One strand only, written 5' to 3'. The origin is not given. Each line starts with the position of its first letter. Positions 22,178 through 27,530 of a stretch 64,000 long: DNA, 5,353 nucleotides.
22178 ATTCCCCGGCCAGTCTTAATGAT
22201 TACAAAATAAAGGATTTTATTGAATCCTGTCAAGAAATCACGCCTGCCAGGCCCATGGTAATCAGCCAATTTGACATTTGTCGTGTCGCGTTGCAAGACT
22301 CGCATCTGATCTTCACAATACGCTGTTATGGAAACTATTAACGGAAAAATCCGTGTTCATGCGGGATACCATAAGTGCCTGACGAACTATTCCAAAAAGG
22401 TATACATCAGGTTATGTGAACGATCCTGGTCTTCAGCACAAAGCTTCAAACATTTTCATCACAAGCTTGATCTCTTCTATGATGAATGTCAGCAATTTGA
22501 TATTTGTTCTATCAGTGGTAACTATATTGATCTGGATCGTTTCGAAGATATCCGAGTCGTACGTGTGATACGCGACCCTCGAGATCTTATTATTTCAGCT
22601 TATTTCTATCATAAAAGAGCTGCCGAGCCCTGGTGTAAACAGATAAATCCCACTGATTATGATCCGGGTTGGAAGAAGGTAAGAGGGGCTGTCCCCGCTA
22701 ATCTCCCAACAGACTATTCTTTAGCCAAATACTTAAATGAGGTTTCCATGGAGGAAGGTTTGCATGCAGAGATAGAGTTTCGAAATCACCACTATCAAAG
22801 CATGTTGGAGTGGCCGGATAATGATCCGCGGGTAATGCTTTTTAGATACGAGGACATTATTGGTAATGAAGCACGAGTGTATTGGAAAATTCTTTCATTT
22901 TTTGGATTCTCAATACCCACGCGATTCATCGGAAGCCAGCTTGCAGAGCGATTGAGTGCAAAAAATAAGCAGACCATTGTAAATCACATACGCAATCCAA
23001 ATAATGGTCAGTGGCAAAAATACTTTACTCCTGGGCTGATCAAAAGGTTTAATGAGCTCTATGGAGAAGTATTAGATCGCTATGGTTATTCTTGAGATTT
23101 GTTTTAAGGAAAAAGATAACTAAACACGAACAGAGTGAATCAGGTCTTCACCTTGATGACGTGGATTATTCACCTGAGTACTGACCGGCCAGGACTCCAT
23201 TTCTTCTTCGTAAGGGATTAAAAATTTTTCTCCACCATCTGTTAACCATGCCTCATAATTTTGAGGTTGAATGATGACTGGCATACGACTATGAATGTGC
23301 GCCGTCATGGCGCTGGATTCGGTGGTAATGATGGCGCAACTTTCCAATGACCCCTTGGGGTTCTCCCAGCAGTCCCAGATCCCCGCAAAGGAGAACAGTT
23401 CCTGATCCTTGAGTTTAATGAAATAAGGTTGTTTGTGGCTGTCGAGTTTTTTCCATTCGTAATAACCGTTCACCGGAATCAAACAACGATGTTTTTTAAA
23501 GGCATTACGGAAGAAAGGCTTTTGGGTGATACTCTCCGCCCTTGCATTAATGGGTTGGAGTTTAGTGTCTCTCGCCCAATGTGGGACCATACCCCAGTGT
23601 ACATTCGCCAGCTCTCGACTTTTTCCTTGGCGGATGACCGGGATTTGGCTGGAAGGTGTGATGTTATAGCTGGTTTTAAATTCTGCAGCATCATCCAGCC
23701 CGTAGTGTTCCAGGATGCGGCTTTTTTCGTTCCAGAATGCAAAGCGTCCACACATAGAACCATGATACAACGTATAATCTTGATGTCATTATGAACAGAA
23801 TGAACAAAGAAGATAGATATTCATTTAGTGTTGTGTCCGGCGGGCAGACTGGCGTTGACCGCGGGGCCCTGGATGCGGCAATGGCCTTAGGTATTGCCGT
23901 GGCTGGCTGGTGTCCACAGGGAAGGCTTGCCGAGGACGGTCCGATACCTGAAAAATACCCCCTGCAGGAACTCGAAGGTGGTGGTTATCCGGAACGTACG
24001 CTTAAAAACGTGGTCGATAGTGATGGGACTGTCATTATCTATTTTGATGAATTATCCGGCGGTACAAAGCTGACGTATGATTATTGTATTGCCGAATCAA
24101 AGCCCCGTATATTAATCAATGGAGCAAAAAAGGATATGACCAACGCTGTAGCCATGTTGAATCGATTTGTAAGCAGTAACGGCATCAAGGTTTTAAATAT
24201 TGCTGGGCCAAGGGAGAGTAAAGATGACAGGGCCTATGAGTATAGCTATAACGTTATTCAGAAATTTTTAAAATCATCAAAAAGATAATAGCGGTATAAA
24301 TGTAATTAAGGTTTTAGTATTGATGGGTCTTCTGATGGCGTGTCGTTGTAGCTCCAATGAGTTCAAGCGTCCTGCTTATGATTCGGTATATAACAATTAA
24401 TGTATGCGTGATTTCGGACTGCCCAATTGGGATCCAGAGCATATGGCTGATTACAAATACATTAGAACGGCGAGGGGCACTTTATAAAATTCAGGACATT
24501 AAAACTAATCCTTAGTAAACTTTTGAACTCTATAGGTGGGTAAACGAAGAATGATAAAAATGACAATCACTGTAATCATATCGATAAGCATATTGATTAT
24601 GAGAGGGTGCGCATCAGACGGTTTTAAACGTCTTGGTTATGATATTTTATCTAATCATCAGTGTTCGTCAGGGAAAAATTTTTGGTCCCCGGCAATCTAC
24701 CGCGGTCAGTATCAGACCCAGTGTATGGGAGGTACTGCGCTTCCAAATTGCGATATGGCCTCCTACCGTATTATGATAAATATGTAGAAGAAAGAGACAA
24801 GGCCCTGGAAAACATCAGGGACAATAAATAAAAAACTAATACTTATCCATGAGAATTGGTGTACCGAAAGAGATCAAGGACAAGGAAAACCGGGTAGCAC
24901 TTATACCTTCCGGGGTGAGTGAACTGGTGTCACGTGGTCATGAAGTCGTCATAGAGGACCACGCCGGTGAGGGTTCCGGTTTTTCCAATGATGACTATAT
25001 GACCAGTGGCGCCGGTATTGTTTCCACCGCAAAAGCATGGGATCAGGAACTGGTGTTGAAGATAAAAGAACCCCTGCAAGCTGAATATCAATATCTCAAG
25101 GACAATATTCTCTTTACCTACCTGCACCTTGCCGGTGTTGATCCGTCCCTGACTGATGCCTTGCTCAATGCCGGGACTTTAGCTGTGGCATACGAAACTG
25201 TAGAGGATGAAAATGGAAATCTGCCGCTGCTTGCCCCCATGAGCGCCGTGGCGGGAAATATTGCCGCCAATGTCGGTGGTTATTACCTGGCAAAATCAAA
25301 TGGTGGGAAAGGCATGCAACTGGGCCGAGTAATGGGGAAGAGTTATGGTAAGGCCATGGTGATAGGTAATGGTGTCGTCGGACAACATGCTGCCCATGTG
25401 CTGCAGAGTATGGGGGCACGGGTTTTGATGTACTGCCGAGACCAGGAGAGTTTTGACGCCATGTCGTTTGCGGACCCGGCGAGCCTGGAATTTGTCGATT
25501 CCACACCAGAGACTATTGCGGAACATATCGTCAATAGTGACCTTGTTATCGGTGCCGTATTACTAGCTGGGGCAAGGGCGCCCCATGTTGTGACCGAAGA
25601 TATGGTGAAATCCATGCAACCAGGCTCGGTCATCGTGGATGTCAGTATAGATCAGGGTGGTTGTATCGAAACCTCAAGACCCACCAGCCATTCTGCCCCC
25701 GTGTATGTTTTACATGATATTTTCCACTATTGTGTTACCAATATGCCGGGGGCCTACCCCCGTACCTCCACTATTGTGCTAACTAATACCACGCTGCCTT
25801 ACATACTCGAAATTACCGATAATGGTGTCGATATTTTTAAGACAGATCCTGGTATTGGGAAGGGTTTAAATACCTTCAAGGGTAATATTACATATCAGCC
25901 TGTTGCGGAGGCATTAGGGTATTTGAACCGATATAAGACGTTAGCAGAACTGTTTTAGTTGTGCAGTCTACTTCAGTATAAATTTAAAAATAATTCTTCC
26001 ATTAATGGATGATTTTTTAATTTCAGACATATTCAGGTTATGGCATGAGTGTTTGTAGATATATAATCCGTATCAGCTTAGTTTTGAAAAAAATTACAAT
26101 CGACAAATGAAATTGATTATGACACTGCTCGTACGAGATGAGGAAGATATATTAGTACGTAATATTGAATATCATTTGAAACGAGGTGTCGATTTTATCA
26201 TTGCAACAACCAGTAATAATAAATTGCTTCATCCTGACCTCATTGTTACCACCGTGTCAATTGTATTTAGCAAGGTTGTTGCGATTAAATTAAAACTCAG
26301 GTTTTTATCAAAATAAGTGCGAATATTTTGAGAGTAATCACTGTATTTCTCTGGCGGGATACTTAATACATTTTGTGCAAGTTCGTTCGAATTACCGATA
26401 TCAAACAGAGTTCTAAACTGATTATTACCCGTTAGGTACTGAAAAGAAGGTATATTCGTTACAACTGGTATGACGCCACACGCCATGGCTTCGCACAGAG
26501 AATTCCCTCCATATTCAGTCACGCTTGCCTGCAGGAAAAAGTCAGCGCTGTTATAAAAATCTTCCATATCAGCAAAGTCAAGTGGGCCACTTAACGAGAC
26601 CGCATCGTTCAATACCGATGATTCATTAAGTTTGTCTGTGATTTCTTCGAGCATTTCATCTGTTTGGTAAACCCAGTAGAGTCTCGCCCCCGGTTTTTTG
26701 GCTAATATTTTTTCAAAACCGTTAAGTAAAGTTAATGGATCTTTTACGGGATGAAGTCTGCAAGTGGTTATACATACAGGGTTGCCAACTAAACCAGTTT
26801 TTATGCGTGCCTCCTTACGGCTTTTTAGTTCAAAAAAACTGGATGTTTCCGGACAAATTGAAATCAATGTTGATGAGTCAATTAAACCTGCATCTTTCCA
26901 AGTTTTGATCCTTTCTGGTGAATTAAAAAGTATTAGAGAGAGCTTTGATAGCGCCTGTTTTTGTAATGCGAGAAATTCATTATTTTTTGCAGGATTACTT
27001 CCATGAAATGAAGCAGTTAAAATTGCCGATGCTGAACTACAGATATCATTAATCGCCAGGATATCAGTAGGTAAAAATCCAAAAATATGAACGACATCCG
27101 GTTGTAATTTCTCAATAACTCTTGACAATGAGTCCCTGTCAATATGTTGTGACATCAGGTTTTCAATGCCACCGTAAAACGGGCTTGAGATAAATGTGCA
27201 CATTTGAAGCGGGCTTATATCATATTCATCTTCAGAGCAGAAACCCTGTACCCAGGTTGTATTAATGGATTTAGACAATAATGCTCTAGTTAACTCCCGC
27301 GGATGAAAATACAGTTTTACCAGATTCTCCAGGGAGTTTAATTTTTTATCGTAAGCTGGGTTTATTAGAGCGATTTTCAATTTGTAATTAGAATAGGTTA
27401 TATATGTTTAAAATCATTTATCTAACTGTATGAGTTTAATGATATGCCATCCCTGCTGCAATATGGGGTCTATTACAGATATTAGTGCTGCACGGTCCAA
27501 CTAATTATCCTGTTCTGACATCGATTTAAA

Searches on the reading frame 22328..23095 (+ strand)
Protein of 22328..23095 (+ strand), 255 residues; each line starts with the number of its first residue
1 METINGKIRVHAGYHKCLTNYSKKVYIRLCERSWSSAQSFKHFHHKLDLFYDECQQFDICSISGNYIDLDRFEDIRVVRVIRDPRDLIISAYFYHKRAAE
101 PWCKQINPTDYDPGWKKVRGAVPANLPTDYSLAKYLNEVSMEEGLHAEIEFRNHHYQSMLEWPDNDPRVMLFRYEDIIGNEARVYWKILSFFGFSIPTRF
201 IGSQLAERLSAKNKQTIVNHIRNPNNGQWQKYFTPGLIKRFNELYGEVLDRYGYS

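Call 30: search_protein_families(library=pfam, proteins=[window:22328-23095:+], max_evalue=0.0001)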
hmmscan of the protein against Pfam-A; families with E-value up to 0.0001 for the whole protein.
window:22328-23095:+ (255 aa): 1 family
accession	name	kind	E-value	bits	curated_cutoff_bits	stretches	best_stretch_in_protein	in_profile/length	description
PF00685.33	Sulfotransfer_1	-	3.6e-13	49.9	22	1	74-252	90-254/255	Sulfotransferase domain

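Call 55: search_protein_families(library=ncbifam, proteins=[window:22328-23095:+], max_evalue=0.0001)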
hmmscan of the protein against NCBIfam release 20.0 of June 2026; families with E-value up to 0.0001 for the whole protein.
window:22328-23095:+ (255 aa): 0 families

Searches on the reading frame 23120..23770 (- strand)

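Call 78: search_protein_families(library=pfam, proteins=[window:23120-23770:-], max_evalue=0.0001)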
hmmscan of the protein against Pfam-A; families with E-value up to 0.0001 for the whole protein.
window:23120-23770:- (216 aa): 1 family
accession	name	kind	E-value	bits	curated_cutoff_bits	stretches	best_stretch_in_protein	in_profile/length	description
PF02586.19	SRAP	-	5.3e-70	235.7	27.1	1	6-203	1-214/214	SOS response associated peptidase (SRAP)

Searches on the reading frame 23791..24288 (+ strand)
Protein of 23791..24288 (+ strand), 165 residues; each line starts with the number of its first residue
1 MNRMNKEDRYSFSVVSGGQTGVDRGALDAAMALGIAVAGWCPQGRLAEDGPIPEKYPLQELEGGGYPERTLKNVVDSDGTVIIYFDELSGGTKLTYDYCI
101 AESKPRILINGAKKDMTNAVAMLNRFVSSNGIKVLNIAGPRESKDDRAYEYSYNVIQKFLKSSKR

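Call 30: search_protein_families(library=pfam, proteins=[window:23791-24288:+], max_evalue=0.0001)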
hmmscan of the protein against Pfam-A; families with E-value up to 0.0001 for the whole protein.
window:23791-24288:+ (165 aa): 1 family
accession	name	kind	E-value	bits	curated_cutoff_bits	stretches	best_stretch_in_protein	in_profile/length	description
PF12694.12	cpYpsA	-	1.2e-54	184.4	26.2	1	14-160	1-145/145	Circularly permutated YpsA SLOG family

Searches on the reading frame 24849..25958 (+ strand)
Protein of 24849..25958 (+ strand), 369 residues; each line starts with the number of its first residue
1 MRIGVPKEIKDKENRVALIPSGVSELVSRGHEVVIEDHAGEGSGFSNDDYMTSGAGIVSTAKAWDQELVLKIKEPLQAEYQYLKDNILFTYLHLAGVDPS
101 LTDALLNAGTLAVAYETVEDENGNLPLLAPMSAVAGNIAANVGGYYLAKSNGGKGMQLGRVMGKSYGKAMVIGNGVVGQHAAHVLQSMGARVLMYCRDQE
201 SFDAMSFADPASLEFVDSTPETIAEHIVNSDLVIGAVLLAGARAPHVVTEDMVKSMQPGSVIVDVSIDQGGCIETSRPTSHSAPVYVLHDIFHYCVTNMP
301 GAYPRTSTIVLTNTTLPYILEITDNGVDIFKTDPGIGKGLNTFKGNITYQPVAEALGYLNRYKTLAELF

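Call 30: search_protein_families(library=pfam, proteins=[window:24849-25958:+], max_evalue=0.0001)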
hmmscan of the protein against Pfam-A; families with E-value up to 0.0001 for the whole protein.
window:24849-25958:+ (369 aa): 5 families
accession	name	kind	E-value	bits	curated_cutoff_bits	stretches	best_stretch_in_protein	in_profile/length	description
PF01262.27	AlaDh_PNT_C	-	6.3e-68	228.8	23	1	139-349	1-213/214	Alanine dehydrogenase/PNT, C-terminal domain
PF05222.21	AlaDh_PNT_N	-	4.3e-42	144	30.4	1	4-135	1-136/136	Alanine dehydrogenase/PNT, N-terminal domain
PF02826.25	2-Hacid_dh_C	-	6.4e-06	26.1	25.1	1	168-266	38-127/178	D-isomer specific 2-hydroxyacid dehydrogenase, NAD binding domain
PF03446.21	NAD_binding_2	-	6.3e-05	23.5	21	0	171-266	4-93/161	NAD binding domain of 6-phosphogluconate dehydrogenase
PF01488.26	Shikimate_DH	-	7.9e-05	23.2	24.3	0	168-267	14-113/138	Shikimate / quinate 5-dehydrogenase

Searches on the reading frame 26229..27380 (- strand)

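Call 30: search_protein_families(library=pfam, proteins=[window:26229-27380:-], max_evalue=0.0001)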
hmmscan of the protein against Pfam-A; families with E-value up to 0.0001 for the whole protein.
window:26229-27380:- (383 aa): 2 families
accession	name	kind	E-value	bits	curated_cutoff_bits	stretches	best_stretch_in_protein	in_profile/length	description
PF13692.12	Glyco_trans_1_4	-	1.8e-15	57.9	27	1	201-340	2-138/142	Glycosyl transferases group 1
PF00534.26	Glycos_transf_1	-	9.6e-14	51.7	26.4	1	189-341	3-155/172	Glycosyl transferases group 1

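Call 55: search_protein_families(library=ncbifam, proteins=[window:26229-27380:-], max_evalue=0.0001)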
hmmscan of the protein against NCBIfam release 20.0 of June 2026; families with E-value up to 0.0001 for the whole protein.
window:26229-27380:- (383 aa): 6 families
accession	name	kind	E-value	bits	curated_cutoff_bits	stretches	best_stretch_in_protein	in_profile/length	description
NF041876.1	EPS_EpsE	equivalog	2.8e-11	43.3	400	1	199-356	212-375/389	exopolysaccharide biosynthesis GT4 family glycosyltransferase EpsE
TIGR04047.1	MSMEG_0565_glyc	hypoth_equivalog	3.8e-11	42.7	259.85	1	178-340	169-337/373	MSMEG_0565 family glycosyltransferase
TIGR03999.1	thiol_BshA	equivalog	8.6e-10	38.1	273.7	1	190-344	188-338/375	N-acetyl-alpha-D-glucosaminyl L-malate synthase BshA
TIGR03088.1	stp2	hypoth_equivalog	1.7e-08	33.9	409.05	1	202-342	196-336/374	TIGR03088 family PEP-CTERM/XrtA system glycosyltransferase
NF038229.1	Glyco4_Geo_Pelo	equivalog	1.3e-05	24.3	400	1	199-311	160-270/338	GPMC system family 4 glycosyltransferase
NF053513.1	Gtran_IagA_BgsA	equivalog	2.1e-05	23.7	460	1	222-355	179-310/333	LTA glycolipid anchor biosynthesis glycosyltransferase, IagA/BgsA family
